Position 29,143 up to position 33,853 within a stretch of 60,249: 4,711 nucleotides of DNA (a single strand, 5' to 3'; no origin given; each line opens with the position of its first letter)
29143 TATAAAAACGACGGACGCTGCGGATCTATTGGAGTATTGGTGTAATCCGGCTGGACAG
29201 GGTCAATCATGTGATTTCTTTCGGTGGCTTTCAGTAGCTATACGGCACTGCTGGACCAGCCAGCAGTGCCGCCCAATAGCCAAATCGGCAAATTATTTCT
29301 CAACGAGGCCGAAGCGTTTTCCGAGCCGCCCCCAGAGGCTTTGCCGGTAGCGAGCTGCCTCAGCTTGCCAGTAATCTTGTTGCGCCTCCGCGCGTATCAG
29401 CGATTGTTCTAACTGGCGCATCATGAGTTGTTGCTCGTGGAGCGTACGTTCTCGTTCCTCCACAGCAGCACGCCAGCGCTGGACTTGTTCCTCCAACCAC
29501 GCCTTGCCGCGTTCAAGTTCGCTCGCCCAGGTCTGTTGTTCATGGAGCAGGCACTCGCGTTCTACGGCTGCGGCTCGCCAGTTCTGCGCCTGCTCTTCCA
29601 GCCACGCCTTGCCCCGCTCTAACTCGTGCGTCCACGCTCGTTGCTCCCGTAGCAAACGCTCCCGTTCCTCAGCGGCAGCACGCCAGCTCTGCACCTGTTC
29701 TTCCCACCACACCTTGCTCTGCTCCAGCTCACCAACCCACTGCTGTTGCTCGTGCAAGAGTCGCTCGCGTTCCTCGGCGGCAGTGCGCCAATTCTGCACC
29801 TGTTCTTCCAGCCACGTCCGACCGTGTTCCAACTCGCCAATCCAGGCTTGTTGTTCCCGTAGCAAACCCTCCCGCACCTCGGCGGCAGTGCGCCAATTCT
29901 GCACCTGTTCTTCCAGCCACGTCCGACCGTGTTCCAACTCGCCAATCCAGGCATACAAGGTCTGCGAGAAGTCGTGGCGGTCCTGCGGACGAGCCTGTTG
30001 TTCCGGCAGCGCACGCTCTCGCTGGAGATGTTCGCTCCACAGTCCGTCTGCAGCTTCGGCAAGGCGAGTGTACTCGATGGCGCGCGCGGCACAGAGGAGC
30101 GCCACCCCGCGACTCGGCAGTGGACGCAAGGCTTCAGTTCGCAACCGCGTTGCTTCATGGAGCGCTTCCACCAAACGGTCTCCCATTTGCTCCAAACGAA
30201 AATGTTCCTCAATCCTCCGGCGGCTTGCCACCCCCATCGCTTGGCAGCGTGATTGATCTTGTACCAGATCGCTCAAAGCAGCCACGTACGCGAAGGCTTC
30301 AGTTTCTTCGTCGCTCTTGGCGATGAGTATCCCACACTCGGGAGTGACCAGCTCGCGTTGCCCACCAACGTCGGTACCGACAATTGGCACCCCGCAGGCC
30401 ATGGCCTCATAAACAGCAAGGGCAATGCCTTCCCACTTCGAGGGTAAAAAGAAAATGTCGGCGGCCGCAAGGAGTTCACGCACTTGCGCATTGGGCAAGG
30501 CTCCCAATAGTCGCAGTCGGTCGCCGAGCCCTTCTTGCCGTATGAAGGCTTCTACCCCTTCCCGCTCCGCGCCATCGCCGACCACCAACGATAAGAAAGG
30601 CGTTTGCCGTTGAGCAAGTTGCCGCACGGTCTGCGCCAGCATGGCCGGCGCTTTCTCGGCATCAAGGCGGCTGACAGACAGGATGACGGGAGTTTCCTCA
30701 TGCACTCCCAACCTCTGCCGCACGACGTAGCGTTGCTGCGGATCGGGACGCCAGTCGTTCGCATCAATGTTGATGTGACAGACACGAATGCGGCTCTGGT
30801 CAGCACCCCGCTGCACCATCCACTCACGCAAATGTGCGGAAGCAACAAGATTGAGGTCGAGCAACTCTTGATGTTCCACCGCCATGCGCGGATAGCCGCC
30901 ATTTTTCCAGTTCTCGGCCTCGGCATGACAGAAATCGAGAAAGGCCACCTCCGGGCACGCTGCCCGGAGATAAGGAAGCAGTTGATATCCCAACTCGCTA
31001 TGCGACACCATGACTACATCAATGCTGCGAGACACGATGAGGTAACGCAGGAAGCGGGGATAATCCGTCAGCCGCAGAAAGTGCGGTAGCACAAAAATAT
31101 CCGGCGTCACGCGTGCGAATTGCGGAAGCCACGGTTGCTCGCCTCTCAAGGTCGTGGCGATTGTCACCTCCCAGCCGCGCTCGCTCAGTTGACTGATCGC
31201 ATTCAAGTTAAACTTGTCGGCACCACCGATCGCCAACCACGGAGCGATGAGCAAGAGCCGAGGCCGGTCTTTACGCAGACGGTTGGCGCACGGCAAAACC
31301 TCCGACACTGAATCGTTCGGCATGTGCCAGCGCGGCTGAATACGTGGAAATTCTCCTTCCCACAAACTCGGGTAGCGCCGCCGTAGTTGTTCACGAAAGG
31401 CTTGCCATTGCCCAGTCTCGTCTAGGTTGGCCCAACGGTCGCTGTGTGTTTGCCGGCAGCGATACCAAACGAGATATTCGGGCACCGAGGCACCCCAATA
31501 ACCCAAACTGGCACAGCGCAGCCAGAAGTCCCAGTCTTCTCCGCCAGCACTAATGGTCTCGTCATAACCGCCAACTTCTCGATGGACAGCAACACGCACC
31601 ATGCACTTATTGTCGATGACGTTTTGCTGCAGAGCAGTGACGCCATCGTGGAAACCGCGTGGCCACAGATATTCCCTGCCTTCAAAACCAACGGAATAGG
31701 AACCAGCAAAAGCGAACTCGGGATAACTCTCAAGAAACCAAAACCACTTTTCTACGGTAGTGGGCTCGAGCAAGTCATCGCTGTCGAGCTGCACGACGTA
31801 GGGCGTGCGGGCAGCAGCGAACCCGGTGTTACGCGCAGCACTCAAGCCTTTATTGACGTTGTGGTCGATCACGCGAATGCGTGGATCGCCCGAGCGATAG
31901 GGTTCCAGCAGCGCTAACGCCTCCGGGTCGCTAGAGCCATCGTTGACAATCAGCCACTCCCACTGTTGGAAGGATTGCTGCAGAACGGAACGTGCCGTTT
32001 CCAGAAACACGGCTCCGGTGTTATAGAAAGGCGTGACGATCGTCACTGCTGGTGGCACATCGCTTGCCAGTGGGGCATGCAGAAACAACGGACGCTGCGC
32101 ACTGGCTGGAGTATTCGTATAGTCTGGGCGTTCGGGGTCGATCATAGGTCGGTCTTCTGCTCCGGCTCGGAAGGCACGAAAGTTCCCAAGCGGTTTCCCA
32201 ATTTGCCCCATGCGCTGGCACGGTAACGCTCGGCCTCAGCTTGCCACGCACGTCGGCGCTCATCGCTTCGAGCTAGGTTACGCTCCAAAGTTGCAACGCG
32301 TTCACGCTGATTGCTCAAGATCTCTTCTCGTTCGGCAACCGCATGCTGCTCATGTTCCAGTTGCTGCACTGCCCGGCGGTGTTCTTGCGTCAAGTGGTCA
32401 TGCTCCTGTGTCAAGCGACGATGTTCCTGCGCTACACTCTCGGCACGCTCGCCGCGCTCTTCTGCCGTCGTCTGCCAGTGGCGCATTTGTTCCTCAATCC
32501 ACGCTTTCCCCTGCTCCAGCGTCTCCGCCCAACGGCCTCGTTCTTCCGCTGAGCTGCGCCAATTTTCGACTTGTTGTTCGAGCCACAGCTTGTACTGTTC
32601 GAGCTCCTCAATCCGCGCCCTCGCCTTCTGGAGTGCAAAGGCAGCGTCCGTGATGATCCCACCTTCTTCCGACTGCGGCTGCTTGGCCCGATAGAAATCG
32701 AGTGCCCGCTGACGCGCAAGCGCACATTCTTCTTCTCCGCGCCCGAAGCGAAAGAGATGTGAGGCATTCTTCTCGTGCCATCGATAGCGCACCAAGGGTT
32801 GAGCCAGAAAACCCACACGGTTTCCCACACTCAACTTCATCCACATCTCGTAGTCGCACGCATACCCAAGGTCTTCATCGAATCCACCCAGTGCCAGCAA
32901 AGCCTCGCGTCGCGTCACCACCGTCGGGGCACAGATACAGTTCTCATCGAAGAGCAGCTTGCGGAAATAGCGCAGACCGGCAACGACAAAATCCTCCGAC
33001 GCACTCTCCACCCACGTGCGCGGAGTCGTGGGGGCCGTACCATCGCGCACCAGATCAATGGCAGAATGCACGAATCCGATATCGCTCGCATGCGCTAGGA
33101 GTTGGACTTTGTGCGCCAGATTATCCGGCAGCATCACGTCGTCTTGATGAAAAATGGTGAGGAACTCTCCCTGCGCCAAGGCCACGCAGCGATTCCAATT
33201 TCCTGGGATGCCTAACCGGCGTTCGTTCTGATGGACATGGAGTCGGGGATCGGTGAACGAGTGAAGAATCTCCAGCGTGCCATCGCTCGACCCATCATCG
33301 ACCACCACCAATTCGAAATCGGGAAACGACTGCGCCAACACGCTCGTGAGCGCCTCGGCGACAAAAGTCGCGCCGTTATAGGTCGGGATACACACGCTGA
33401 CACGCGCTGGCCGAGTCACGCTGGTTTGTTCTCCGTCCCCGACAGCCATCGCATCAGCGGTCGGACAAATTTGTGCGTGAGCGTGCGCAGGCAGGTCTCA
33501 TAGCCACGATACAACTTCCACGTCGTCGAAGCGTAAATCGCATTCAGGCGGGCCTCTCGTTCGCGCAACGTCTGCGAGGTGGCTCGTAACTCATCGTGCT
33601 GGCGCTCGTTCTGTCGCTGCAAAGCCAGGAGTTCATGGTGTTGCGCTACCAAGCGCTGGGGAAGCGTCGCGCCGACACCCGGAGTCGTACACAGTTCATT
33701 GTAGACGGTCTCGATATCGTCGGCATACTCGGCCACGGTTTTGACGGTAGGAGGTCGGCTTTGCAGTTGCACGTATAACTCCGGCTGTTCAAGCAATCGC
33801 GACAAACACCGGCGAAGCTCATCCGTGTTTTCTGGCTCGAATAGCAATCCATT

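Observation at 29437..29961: Five tandem 35-aa (105-bp) coiled-coil units at the C-terminus of a GT2+GT4 glycosyltransferase: a candidate expandable molecular ruler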

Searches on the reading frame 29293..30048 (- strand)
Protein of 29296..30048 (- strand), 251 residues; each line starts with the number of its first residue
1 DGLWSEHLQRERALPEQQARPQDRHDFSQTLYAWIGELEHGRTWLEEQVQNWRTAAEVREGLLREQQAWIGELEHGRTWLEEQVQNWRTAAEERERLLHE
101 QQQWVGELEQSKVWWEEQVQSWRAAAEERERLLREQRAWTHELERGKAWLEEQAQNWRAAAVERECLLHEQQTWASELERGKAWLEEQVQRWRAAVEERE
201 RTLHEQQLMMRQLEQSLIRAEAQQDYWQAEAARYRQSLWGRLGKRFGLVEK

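Call 16: search_protein_representatives(protein=window:29293-29964:-)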
Query: 223 residues. Proteins with E-value up to 0.001 (for the whole library): 269; up to 1e-10: 73; up to 1e-30: 3. The best 150 are listed.
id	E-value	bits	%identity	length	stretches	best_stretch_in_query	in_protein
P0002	1.8e-73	263.2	73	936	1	28-221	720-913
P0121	2.4e-47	177.7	60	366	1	40-221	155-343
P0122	1.7e-36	142.3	46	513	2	5-135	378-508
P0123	6.6e-27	110.9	39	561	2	3-124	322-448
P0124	6.4e-26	107.7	49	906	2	5-102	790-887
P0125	4.0e-25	105.1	30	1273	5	9-140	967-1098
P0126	9.6e-25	103.8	41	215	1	35-193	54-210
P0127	6.2e-24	101.2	40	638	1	4-190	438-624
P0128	2.0e-23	99.5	46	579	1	12-169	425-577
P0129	4.4e-23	98.4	42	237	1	3-142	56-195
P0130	1.4e-21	93.5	45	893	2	14-171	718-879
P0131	1.4e-21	93.5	51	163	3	38-99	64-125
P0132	2.1e-21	92.9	41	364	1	32-164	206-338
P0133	1.7e-20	89.9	42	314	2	99-220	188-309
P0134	3.8e-20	88.8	38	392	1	29-173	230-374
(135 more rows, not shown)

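Call 22: search_protein_families(library=pfam, alignment_id=A1, max_evalue=0.00001)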
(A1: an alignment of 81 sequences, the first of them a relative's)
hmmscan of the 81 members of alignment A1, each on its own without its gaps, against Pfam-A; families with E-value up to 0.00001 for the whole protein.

A. member 1, P0121 (366 aa): 0 families

B. families by the number of members that match (of 81 scanned): 41 families (the first 25 are shown)
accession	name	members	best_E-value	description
PF00535.33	Glycos_transf_2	21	1e-34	Glycosyl transferase family 2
PF13641.12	Glyco_tranf_2_3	20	3.2e-18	Glycosyltransferase like family 2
PF08241.18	Methyltransf_11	19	2.7e-39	Methyltransferase domain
PF13489.12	Methyltransf_23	19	7.5e-27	Methyltransferase domain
PF10111.15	Glyco_tranf_2_2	19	3.1e-17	Glycosyltransferase like family 2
PF13649.12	Methyltransf_25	18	4.7e-38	Methyltransferase domain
PF08242.18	Methyltransf_12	16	3.9e-27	Methyltransferase domain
PF13847.12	Methyltransf_31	15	1.6e-29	Methyltransferase domain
PF13632.12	Glyco_trans_2_3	11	1.2e-10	Glycosyl transferase family group 2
PF00534.26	Glycos_transf_1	8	5e-33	Glycosyl transferases group 1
PF13692.12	Glyco_trans_1_4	8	1.3e-28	Glycosyl transferases group 1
PF13439.12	Glyco_transf_4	7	2.5e-21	Glycosyltransferase Family 4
PF01209.24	Ubie_methyltran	7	2.5e-08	ubiE/COQ5 methyltransferase family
PF07021.18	MetW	6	2.7e-13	Methionine biosynthesis protein MetW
PF05175.20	MTS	5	1.9e-10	Methyltransferase small domain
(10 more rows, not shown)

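Call 40: search_solved_structures(query=window:29293-29964:-, max_evalue=1)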
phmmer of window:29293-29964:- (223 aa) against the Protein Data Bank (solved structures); distinct sequences matched with E-value up to 1: 1.
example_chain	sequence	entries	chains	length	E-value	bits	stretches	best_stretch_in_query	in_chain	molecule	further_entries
21kl_A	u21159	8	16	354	0.0097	18.7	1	62-142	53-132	putative nuclease | HNH nuclease domain-containing protein | TasH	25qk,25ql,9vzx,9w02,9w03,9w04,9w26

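Call 54: search_protein_families(library=pfam, proteins=[window:29293-29964:-], max_evalue=10)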
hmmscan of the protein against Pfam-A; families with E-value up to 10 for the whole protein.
window:29293-29964:- (223 aa): 3 families
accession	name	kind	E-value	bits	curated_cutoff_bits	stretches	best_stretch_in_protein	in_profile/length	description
PF08614.16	ATG16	-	0.13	12.9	33.7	1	11-74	94-157/200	Autophagy protein 16 (ATG16)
PF19126.5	DUF5810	-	0.65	10.6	26.9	2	5-28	26-48/66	Family of unknown function (DUF5810)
PF04871.18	Uso1_p115_C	-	3.5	8.4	28.4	1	52-140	6-80/121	Uso1 / p115 like vesicle tethering protein, C terminal region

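Call 74: predict_structure(protein=window:29296-30048:-)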
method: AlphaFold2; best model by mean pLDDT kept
length: 251 residues; sequences in the alignment: 1
mean_pLDDT: 85.7   pTM: 0.41
mean pLDDT of the five models: 85.7, 85.0, 81.9, 81.2, 80.7
residues with pLDDT >= 90: 162; 70-90: 42; 50-70: 31; < 50: 16
segments of 3 or more residues with pLDDT < 50: 12-22, 249-251
pLDDT, mean of each block of 10 residues (from residue 1): 60 41 52 75 85 89 93 95 95 96 97 97 97 97 97 97 97 97 97 96 94 92 86 71 55 40
secondary structure, 60 per line:
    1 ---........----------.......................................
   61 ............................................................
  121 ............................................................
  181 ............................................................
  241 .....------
elements in order: H4-11 H22-245

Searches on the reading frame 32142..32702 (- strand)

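Call 54: search_protein_families(library=pfam, proteins=[window:32142-32702:-], max_evalue=10)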
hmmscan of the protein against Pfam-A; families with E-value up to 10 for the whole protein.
window:32142-32702:- (186 aa): 12 families
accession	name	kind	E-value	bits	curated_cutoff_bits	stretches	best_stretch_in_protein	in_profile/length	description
PF10473.14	CENP-F_leu_zip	-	0.085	13.4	34.5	3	61-149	35-123/140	Leucine-rich repeats of kinetochore protein Cenp-F/LEK1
PF00669.25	Flagellin_N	-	0.14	12.7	26.6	1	89-159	45-114/139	Bacterial flagellin N-terminal helical region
PF01499.21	Herpes_UL25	-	0.8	8.6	25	1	60-156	24-119/555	Herpesvirus UL25 family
PF02601.20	Exonuc_VII_L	-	0.81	9.5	35.9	1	21-147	136-270/315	Exonuclease VII, large subunit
PF04791.21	LMBR1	-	0.86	8.8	31.9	1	21-154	204-330/510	LMBR1-like membrane protein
PF05335.18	DUF745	-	2.4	8.3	33.3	1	70-159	82-171/183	Protein of unknown function (DUF745)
PF01496.24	V_ATPase_I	-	2.5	6.4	30.7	1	30-146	31-119/815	V-type ATPase 116kDa subunit family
PF02190.22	LON_substr_bdg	-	2.6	8.3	28.7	0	27-184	90-179/200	ATP-dependent protease La (LON) substrate-binding domain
PF16535.10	T3SSipB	-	4.7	8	31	1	70-150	24-104/155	Type III cell invasion protein SipB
PF19745.5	FUT8_N_cat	-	4.8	6.3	27.6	1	18-151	39-180/499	Alpha-(1,6)-fucosyltransferase N- and catalytic domains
PF07544.18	Med9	-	6.9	7.2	26.9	1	106-145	36-75/80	RNA polymerase II transcription mediator complex subunit 9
PF12767.12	SAGA-Tad1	-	8.7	6.5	31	0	64-158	97-174/238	Transcriptional regulator of RNA polII, SAGA, subunit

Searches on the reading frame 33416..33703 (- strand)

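Call 54: search_protein_families(library=pfam, proteins=[window:33416-33703:-], max_evalue=10)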
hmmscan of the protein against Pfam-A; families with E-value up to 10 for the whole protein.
window:33416-33703:- (95 aa): 2 families
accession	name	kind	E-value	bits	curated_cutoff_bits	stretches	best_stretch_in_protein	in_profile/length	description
PF15619.11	Lebercilin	-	0.0045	17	34.3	1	12-56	56-100/193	Ciliary protein causing Leber congenital amaurosis disease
PF03013.19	Pyr_excise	-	0.18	12.6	23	1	16-57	18-58/81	Pyrimidine dimer DNA glycosylase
